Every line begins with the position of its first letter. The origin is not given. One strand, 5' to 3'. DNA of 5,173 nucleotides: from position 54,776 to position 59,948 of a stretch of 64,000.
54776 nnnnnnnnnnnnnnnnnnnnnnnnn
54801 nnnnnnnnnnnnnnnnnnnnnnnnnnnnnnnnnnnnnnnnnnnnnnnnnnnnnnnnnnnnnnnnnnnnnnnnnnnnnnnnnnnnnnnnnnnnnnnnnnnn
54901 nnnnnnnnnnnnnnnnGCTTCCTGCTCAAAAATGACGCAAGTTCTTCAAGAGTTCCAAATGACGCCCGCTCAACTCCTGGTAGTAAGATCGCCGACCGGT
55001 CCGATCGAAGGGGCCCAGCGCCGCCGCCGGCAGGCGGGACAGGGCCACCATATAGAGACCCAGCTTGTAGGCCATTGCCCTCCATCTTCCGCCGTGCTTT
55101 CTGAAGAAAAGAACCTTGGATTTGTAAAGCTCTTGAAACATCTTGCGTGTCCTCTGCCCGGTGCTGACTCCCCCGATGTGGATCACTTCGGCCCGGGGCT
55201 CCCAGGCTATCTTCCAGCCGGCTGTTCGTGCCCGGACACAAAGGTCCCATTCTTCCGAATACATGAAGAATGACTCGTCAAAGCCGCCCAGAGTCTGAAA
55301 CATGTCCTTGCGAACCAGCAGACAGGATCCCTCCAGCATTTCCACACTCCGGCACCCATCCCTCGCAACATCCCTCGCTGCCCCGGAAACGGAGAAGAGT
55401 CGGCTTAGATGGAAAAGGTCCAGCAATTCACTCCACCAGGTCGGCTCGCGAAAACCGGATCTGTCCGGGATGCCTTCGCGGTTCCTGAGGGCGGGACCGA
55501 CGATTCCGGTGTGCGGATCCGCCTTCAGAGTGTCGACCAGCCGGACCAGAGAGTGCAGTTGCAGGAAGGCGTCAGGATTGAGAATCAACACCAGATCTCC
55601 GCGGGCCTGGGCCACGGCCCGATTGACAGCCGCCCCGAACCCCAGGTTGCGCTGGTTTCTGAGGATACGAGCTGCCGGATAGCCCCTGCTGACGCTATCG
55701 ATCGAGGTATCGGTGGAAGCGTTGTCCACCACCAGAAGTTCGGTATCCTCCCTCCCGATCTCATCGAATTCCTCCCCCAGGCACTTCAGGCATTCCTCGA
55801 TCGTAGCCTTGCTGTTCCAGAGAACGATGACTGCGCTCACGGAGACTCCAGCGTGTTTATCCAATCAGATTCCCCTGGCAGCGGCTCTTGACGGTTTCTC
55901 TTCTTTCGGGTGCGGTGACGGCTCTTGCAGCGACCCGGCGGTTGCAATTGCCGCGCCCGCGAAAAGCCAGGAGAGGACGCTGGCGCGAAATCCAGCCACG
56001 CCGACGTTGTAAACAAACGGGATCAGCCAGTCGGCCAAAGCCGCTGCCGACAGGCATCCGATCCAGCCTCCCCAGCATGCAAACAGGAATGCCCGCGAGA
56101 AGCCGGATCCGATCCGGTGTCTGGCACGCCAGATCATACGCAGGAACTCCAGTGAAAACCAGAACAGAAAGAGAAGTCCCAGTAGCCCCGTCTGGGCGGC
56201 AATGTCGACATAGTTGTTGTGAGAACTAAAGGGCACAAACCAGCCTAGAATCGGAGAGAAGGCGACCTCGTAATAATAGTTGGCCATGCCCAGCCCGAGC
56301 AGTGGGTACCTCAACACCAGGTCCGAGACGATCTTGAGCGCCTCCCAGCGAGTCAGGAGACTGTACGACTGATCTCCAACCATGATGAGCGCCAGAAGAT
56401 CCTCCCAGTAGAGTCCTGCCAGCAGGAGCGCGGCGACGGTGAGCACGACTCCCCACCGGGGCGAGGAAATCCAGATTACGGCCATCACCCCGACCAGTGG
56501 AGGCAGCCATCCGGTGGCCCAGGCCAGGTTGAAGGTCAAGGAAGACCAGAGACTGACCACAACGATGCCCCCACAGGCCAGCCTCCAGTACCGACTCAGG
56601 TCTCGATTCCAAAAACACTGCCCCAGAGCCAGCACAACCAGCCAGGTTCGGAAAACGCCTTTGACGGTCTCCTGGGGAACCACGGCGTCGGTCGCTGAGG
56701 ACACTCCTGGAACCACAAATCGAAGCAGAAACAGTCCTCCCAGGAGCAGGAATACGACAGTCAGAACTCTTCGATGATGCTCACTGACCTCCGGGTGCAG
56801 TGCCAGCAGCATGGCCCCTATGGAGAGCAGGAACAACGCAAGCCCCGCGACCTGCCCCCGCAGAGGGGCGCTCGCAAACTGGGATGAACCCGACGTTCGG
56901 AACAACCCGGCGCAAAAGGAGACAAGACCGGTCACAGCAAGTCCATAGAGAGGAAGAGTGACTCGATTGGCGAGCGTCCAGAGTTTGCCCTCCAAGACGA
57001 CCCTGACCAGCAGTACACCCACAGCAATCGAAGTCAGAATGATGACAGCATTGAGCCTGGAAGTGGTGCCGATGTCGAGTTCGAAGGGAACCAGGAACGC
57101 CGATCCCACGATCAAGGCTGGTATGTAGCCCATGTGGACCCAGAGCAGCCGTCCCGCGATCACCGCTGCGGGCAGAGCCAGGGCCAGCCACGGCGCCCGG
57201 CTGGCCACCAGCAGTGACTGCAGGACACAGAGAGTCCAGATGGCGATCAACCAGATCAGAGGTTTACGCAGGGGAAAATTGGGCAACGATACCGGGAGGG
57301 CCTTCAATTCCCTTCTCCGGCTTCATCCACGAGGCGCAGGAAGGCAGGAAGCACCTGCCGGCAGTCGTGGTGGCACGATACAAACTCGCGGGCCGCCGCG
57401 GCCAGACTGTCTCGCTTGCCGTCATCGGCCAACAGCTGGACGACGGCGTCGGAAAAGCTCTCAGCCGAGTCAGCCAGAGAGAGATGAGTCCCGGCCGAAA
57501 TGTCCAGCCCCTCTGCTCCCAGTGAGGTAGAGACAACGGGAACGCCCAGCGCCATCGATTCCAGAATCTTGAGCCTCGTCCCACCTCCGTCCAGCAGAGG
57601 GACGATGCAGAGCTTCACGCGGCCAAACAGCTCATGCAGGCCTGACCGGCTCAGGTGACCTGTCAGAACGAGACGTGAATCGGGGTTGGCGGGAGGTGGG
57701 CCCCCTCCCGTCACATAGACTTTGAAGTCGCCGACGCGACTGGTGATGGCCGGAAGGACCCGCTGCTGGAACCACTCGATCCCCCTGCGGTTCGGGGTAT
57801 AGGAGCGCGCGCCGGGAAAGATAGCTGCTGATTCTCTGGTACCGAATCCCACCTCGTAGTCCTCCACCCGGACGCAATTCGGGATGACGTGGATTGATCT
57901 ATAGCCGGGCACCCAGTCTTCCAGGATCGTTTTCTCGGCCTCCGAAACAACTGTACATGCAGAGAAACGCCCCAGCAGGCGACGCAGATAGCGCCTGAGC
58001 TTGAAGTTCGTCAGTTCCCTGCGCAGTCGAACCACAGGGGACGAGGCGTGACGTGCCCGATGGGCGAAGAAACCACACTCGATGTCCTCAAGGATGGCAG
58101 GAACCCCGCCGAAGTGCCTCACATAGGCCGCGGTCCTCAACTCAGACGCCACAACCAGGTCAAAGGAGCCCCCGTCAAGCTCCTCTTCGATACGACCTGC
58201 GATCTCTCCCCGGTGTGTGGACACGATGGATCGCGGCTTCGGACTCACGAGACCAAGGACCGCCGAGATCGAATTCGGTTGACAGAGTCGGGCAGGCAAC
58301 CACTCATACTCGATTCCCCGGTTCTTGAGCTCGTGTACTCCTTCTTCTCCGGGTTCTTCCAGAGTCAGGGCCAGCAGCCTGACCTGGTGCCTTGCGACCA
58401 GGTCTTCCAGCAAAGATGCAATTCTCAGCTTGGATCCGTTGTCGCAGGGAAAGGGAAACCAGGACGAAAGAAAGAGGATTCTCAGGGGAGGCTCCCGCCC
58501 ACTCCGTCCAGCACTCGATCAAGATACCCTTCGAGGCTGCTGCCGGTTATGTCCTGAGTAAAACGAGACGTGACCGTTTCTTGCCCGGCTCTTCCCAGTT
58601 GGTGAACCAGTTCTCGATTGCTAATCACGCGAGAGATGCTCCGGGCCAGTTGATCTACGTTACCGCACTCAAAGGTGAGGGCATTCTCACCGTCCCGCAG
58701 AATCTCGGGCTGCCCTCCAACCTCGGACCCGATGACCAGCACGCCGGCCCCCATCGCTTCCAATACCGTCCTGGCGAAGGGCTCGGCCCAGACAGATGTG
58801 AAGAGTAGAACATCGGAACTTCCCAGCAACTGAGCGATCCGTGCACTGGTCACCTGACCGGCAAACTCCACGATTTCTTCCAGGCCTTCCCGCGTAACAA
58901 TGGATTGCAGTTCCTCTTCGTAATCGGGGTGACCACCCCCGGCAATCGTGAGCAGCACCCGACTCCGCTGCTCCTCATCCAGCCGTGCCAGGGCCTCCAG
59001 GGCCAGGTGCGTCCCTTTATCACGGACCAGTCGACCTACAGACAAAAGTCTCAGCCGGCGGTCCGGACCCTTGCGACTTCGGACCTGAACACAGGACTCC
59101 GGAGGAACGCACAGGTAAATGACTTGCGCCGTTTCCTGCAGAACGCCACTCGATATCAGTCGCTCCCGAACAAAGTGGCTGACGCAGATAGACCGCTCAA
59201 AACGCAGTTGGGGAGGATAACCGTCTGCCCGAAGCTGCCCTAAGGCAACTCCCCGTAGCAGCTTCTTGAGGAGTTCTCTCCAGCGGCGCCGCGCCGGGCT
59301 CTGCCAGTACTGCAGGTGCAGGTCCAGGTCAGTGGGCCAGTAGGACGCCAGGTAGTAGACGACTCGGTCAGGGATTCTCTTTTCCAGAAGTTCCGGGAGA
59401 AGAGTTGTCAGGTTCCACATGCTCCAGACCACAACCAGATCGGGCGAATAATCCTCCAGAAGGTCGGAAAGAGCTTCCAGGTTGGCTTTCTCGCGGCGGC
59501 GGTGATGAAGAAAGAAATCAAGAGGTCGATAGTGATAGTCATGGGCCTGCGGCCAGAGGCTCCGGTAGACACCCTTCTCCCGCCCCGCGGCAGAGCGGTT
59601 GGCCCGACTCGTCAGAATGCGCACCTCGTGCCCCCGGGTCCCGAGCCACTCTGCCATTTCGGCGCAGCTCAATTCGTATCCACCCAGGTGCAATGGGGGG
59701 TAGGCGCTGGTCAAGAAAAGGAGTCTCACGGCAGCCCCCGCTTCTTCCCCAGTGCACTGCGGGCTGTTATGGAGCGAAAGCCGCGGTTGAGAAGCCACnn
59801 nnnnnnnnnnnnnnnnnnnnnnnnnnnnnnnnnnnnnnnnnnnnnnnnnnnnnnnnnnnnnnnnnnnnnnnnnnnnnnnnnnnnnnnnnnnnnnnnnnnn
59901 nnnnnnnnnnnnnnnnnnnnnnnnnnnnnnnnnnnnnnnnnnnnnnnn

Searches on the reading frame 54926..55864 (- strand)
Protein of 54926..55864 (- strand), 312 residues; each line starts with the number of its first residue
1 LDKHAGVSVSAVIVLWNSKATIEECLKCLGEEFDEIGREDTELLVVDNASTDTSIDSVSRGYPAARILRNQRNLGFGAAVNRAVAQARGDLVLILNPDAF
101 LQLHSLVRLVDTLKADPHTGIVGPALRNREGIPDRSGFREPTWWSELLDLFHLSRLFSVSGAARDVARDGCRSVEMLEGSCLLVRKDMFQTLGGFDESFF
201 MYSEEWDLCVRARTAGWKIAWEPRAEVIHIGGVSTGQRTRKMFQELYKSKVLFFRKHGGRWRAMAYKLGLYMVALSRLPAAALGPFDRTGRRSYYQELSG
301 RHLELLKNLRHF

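Call 76: search_protein_families(library=pfam, proteins=[window:54926-55864:-], max_evalue=0.001)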
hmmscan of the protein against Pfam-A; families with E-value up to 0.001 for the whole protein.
window:54926-55864:- (312 aa): 5 families
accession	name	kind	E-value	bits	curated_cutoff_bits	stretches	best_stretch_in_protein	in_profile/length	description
PF00535.33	Glycos_transf_2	-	7e-20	72.1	23.3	1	10-139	1-129/168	Glycosyl transferase family 2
PF13641.12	Glyco_tranf_2_3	-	6.6e-17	62.7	27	1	9-244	3-226/230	Glycosyltransferase like family 2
PF10111.15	Glyco_tranf_2_2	-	7.2e-12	45.8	27.3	1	10-213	1-200/276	Glycosyltransferase like family 2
PF13632.12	Glyco_trans_2_3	-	2.2e-08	34.6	27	1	92-265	2-165/198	Glycosyl transferase family group 2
PF13506.12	Glyco_transf_21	-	8.1e-05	22.6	21.7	1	80-225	22-150/174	Glycosyl transferase family 21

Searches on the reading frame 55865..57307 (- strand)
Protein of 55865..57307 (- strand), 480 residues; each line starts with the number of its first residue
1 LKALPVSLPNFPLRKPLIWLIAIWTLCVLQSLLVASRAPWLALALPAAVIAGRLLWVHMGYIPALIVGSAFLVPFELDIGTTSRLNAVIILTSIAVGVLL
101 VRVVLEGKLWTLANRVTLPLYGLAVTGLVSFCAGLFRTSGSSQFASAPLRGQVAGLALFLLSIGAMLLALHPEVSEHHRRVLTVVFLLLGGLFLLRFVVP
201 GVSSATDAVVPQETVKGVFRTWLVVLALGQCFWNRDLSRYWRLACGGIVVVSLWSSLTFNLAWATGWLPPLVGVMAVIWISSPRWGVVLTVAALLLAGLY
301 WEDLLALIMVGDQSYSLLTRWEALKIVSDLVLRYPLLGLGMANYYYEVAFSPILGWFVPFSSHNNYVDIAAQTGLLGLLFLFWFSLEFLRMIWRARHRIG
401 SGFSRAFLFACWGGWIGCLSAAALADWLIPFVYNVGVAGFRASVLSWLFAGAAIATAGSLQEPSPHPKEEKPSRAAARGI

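Call 76: search_protein_families(library=pfam, proteins=[window:55865-57307:-], max_evalue=0.001)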
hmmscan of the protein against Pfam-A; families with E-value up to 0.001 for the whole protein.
window:55865-57307:- (480 aa): 1 family
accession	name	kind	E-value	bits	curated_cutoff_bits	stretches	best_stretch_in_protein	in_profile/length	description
PF04932.20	Wzy_C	-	2.1e-09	37.8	31.7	1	266-382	18-149/149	O-Antigen ligase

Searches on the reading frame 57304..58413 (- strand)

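Call 76: search_protein_families(library=pfam, proteins=[window:57304-58413:-], max_evalue=0.001)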
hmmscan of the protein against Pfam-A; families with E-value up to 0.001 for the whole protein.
window:57304-58413:- (369 aa): 5 families
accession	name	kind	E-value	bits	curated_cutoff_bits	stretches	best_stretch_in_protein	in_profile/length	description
PF13692.12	Glyco_trans_1_4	-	6.4e-18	65.8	27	1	205-330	10-142/142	Glycosyl transferases group 1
PF13524.12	Glyco_trans_1_2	-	1.8e-10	41.4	25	1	218-358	4-142/144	Glycosyl transferase-like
PF13579.12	Glyco_trans_4_4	-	1.1e-06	29.6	29.7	1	3-180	12-158/158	Glycosyl transferase 4-like domain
PF00534.26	Glycos_transf_1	-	1.6e-06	28.2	26.4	1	249-343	76-171/172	Glycosyl transferases group 1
PF13439.12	Glyco_transf_4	-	2e-06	28.4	28.5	1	5-184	15-169/170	Glycosyltransferase Family 4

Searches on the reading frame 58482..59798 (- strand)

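Call 76: search_protein_families(library=pfam, proteins=[window:58482-59798:-], max_evalue=0.001)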
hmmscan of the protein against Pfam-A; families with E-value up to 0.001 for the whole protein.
window:58482-59798:- (438 aa): 6 families
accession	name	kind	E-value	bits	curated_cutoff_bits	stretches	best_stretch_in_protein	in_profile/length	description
PF00534.26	Glycos_transf_1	-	9.5e-37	126.6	26.4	1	246-407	13-171/172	Glycosyl transferases group 1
PF13692.12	Glyco_trans_1_4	-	2.7e-28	99.4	27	1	250-394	3-142/142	Glycosyl transferases group 1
PF13439.12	Glyco_transf_4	-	1.2e-12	48.6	28.5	1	39-234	2-169/170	Glycosyltransferase Family 4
PF13524.12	Glyco_trans_1_2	-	1.9e-11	44.5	25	1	267-414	6-134/144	Glycosyl transferase-like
PF20706.3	GT4-conflict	-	3.4e-09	36.6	26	1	239-370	187-323/385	Family 4 Glycosyltransferase in conflict systems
PF13579.12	Glyco_trans_4_4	-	7.9e-07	30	29.7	1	39-184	1-128/158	Glycosyl transferase 4-like domain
